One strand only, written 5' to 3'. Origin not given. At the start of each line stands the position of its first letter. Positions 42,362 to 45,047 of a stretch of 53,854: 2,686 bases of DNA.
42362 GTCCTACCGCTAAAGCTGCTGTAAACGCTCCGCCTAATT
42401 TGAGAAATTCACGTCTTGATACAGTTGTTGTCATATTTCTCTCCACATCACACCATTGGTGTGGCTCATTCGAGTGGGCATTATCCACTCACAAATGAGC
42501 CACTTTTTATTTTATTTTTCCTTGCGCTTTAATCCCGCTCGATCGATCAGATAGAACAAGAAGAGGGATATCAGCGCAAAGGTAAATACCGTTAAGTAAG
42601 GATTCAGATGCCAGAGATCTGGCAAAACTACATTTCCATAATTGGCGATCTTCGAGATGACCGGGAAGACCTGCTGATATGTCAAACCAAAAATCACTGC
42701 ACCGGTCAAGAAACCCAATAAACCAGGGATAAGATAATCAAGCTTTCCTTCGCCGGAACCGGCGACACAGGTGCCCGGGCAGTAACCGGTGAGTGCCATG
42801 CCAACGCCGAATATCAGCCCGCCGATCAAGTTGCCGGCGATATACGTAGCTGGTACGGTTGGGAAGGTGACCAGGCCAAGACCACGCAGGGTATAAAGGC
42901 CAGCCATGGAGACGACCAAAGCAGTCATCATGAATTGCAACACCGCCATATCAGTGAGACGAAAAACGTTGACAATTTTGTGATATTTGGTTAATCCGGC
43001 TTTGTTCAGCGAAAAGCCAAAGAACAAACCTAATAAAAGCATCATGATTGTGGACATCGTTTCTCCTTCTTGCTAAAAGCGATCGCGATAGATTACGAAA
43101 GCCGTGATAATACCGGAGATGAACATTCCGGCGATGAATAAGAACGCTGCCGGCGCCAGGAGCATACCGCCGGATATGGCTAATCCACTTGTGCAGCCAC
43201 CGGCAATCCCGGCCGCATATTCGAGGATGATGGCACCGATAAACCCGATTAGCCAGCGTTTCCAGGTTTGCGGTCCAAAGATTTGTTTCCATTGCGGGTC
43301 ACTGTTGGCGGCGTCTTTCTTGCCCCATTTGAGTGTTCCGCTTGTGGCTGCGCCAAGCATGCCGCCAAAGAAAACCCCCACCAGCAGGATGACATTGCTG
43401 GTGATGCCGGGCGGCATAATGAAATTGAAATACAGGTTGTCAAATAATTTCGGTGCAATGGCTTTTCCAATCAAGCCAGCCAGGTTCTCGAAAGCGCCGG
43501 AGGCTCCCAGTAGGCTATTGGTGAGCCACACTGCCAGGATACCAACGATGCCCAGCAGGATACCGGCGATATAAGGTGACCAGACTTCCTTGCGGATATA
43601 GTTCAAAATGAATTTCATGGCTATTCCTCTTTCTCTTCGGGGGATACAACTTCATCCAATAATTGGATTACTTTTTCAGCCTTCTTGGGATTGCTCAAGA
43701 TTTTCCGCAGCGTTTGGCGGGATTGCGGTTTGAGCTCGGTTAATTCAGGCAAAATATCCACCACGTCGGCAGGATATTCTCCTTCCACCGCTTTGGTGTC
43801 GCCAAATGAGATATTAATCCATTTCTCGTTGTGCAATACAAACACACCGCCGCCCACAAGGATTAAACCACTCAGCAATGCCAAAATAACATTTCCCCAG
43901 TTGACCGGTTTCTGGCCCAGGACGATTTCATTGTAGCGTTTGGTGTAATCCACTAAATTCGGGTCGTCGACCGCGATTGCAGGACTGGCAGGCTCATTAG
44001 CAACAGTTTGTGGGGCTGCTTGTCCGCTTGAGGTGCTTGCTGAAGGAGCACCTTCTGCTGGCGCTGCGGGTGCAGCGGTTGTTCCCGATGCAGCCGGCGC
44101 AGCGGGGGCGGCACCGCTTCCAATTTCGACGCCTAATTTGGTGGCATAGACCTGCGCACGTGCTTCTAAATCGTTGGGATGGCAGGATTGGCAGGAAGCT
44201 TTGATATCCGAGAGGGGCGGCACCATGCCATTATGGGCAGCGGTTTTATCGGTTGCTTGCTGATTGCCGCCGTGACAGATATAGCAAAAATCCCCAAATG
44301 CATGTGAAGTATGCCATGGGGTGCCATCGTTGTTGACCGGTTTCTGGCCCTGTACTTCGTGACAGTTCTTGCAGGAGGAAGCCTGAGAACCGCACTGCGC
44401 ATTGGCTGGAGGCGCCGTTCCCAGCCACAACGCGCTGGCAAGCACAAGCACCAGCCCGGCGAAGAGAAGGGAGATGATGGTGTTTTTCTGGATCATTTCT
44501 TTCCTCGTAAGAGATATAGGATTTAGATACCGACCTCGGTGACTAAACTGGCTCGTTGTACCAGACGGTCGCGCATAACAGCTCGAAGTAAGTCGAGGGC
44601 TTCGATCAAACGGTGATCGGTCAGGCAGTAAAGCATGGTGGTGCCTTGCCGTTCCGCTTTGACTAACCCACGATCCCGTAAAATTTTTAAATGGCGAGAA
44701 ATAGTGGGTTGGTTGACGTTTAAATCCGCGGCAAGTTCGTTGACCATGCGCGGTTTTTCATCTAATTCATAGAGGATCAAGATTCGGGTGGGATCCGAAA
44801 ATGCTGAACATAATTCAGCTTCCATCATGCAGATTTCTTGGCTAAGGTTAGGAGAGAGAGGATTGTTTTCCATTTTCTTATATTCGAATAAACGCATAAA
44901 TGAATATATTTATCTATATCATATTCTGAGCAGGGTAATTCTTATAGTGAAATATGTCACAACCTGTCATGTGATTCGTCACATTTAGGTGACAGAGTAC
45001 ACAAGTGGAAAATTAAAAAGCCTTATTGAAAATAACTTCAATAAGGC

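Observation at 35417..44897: Ten-gene minus-strand array joining a Psr/Phs-type molybdoenzyme, a Rieske/cytochrome b complex, multihaem cytochromes and split YeeE transporters behind an ArsR regulator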

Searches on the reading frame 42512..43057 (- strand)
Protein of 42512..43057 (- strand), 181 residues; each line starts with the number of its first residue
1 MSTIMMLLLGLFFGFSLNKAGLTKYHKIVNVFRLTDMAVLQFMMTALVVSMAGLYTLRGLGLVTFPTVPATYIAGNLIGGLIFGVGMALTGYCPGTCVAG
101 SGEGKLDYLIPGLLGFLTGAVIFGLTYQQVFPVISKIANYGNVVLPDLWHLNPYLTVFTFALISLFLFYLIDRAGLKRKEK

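Call 3: search_protein_families(library=pfam, proteins=[window:42512-43057:-], max_evalue=0.01)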
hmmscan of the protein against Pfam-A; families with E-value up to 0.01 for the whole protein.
window:42512-43057:- (181 aa): 2 families
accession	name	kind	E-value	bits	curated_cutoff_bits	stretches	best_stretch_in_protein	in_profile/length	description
PF04143.19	Sulf_transp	-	3.1e-19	70.1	27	1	29-170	11-150/310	Sulphur transport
PF20398.3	DUF6691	-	1.9e-07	31.9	27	1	1-125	1-132/142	Family of unknown function (DUF6691)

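Call 4: search_protein_families(library=ncbifam, proteins=[window:42512-43057:-], max_evalue=0.001)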
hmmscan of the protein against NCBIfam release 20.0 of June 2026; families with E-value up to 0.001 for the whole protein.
window:42512-43057:- (181 aa): 4 families
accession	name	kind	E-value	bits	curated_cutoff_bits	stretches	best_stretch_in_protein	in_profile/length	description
NF052577.1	ThSTportTsuASprch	equivalog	2.1e-08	33.9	400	1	4-158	3-168/330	thiosulfate transporter TsuA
NF033796.1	selen_YedE_FdhT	exception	1.3e-07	31.2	350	1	5-163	218-370/387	selenium metabolism membrane protein YedE/FdhT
NF041049.1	thio_trans_TsuA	exception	6.3e-05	22.2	645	1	7-165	8-164/348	thiosulfate utilization transporter TsuA/YeeE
TIGR04112.1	seleno_YedE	equivalog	0.00036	19.8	200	1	4-122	186-304/337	YedE family putative selenium transporter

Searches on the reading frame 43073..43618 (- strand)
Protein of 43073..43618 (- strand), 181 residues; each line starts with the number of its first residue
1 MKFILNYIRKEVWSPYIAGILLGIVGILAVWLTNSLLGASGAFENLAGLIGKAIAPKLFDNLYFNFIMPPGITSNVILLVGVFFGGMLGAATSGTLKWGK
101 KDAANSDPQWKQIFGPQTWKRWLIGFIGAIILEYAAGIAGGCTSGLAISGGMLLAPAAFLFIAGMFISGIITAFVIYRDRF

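Call 3: search_protein_families(library=pfam, proteins=[window:43073-43618:-], max_evalue=0.01)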
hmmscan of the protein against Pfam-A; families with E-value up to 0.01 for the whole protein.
window:43073-43618:- (181 aa): 1 family
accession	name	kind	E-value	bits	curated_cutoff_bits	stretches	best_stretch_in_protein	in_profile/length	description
PF04143.19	Sulf_transp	-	4.2e-12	46.7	27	1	8-170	172-309/310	Sulphur transport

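Call 4: search_protein_families(library=ncbifam, proteins=[window:43073-43618:-], max_evalue=0.001)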
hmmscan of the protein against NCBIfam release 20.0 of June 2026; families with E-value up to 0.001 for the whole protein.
window:43073-43618:- (181 aa): 0 families

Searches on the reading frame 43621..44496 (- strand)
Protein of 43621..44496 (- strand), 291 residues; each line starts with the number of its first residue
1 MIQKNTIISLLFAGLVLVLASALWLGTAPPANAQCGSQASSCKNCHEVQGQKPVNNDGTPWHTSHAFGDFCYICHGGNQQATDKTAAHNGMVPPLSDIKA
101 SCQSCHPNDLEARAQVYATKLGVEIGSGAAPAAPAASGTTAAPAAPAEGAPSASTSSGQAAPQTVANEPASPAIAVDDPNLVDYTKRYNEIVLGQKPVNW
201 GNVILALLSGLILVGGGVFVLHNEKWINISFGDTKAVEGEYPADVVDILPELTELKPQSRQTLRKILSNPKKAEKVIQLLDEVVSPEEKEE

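Call 3: search_protein_families(library=pfam, proteins=[window:43621-44496:-], max_evalue=0.01)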
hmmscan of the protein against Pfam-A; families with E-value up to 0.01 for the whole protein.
window:43621-44496:- (291 aa): 2 families
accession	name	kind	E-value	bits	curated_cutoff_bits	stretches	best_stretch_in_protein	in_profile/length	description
PF14537.11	Cytochrom_c3_2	-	0.0059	17.5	25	0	39-108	6-66/79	Cytochrome c3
PF14522.11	Cytochrome_C7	-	0.0078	16.5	24.8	0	38-106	12-66/67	Cytochrome c7 and related cytochrome c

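Call 4: search_protein_families(library=ncbifam, proteins=[window:43621-44496:-], max_evalue=0.001)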
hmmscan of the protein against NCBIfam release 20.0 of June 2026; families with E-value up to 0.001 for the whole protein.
window:43621-44496:- (291 aa): 2 families
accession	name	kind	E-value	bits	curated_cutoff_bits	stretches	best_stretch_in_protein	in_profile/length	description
NF045713.1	CxxCH_16_HmcA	equivalog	0.00026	19.7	400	1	38-114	317-394/541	sulfate respiration complex hexadecaheme cytochrome HmcA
NF040943.1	cytoc3_ExtM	equivalog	0.00035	19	800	1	36-118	16-92/599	selenite/tellurite reduction operon c-type cytochrome ExtM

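Call 65: find_homologous_proteins(query=window:43621-44496:-, max_evalue=1e-10)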
Query window:43621-44496:- (291 aa): 2503 proteins with E <= 1e-10 among 8000 candidates; the best 120 are listed.
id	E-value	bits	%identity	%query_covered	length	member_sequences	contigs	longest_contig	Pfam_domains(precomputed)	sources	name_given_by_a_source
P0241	1.8e-191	653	100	100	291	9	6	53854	-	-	-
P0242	5.8e-190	648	99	100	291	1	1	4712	-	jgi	jgi:hypothetical protein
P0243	7.8e-170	582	90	100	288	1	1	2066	-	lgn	-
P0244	2.1e-162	557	86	100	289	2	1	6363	-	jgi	-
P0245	1.4e-158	545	83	100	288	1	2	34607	-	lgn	-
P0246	1.1e-152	526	78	100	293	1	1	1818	-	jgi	jgi:hypothetical protein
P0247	2.4e-152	524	78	100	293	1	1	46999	-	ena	-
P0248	1.5e-121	423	65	100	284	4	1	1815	-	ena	-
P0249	2.0e-120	420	62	100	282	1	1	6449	-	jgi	jgi:hypothetical protein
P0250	9.3e-120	417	63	100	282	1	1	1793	-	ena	-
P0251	1.9e-117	410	64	100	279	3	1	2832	-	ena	-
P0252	6.3e-117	408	60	100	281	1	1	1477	-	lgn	-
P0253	8.2e-116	405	62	99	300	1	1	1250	-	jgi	jgi:hypothetical protein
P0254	6.8e-115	402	64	100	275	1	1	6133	-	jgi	jgi:hypothetical protein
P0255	1.0e-114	401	62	100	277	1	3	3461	-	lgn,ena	-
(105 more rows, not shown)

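Call 72: predict_structure(alignment_id=A2)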
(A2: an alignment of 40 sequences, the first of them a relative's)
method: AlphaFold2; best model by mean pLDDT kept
length: 291 residues; sequences in the alignment: 40
mean_pLDDT: 50.5   pTM: 0.23
mean pLDDT of the five models: 50.5, 49.0, 48.3, 46.1, 42.4
residues with pLDDT >= 90: 0; 70-90: 64; 50-70: 50; < 50: 177
segments of 3 or more residues with pLDDT < 50: 29-56, 58-84, 86-108, 120-123, 125-194, 223-238, 289-291
pLDDT, mean of each block of 10 residues (from residue 1): 71 82 65 34 35 41 36 37 45 40 43 49 41 29 31 29 29 39 45 52 69 57 45 45 72 80 82 81 61 36
secondary structure, 60 per line:
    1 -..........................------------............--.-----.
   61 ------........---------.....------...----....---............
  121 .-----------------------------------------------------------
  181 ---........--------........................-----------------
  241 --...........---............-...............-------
elements in order: H2-27 H40-51 H67-74 H84-88 H102-105 H109-121 H184-191 H200-223 H243-253 H257-268 H270-284

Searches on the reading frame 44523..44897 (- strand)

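Call 3: search_protein_families(library=pfam, proteins=[window:44523-44897:-], max_evalue=0.01)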
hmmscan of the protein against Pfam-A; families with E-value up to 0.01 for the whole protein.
window:44523-44897:- (124 aa): 21 families
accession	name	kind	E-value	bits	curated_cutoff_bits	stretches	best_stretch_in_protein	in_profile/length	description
PF01022.26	HTH_5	-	9.4e-18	64.3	22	1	35-80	1-46/47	Bacterial regulatory protein, arsR family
PF12840.13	HTH_20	-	1.6e-10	41.3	27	1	33-80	1-49/51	Helix-turn-helix domain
PF25213.1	HVO_A0261_N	-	6e-08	32.9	35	1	36-84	11-59/86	HVO_A0261 N-terminal domain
PF13412.12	HTH_24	-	9.6e-07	28.7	21.9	1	35-80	2-48/48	Winged helix-turn-helix DNA-binding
PF12802.13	MarR_2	-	1.4e-06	28.8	27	1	36-85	5-56/61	MarR family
PF01047.28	MarR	-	3.3e-06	27.3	24.6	1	36-80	3-48/59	MarR family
PF01978.25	TrmB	-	6.3e-06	26.4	25.6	1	46-94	19-66/68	Sugar-specific transcriptional regulator TrmB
PF24033.1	DUF7342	-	1.6e-05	25.4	31.6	1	47-114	15-84/150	Family of unknown function (DUF7342)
PF01316.27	Arg_repressor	-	5.7e-05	23.2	27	1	52-95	26-67/70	Arginine repressor, DNA binding domain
PF02082.26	Rrf2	-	8.1e-05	23.2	30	1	40-108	12-82/132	Iron-dependent Transcriptional regulator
PF08279.18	HTH_11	-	8.1e-05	22.9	25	1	41-84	5-51/55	HTH domain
PF13545.12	HTH_Crp_2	-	0.00022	21.6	27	1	53-84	26-56/70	Crp-like helix-turn-helix domain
PF01638.23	HxlR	-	0.00023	21.4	20.8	1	39-95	8-68/91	HxlR-like helix-turn-helix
PF01325.25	Fe_dep_repress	-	0.00056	20.5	26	1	42-83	16-56/60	Iron dependent repressor, N-terminal DNA binding domain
PF09339.16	HTH_IclR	-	0.00056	20.1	22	1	47-80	14-49/52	IclR helix-turn-helix domain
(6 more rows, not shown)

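Call 4: search_protein_families(library=ncbifam, proteins=[window:44523-44897:-], max_evalue=0.001)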
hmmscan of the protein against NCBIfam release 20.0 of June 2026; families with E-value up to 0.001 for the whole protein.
window:44523-44897:- (124 aa): 14 families
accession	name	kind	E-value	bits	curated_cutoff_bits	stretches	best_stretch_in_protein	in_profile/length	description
NF033788.1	HTH_metalloreg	subfamily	2.8e-23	81.5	55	1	27-100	2-76/77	metalloregulator ArsR/SmtB family transcription factor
NF045707.1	Dbac_1936_reg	equivalog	2.3e-16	59.6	115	1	26-117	7-98/99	ArsR/SmtB-type metalloregulator TsoR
NF033789.1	repress_SdpR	subfamily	2e-15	56.4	100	1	31-100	3-72/79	autorepressor SdpR family transcription factor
NF047906.1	CdPbTransRegCmtR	equivalog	5.7e-15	55.1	150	1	28-107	13-92/104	Cd(II)/Pb(II)-sensing metalloregulatory transcriptional regulator CmtR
NF040642.1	sulf_sens_BigR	equivalog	8.3e-12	45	155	1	27-101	11-88/95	sulfite-sensing transcriptional repressor BigR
NF041413.1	ArsR_Rv2640c_fam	equivalog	1.1e-09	38.7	155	1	29-108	35-113/118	Rv2640c family ArsR-like transcriptional regulator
NF007528.0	PRK10141.1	subfamily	2.5e-09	37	97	1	26-95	6-76/117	metalloregulator ArsR/SmtB family transcription factor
TIGR01884.1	cas_HTH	subfamily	2.3e-07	30.4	60.2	1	35-84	141-192/202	CRISPR-associated CARF protein Csa3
NF052532.1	TransRegPagRBaca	equivalog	3.7e-06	26.9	170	1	24-106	15-97/99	transcriptional repressor PagR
NF053602.1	Phr_regulator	exception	8e-06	25.5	320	1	34-81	10-57/191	heat shock transcription regulator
NF053755.1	MsvR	equivalog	9.5e-06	25.5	220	1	30-82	7-59/236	transcriptional factor MsvR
NF040939.2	trans_reg_lrs14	equivalog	4.7e-05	23.4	90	1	38-84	23-71/103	Lrs14 family HTH-type transcriptional regulator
TIGR01529.1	argR_whole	equivalog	0.00048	20.2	130.45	1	50-108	21-77/146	arginine repressor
NF053606.1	Sta1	subfamily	0.00068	19.7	80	1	45-85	30-70/100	Sta1 family transcriptional regulator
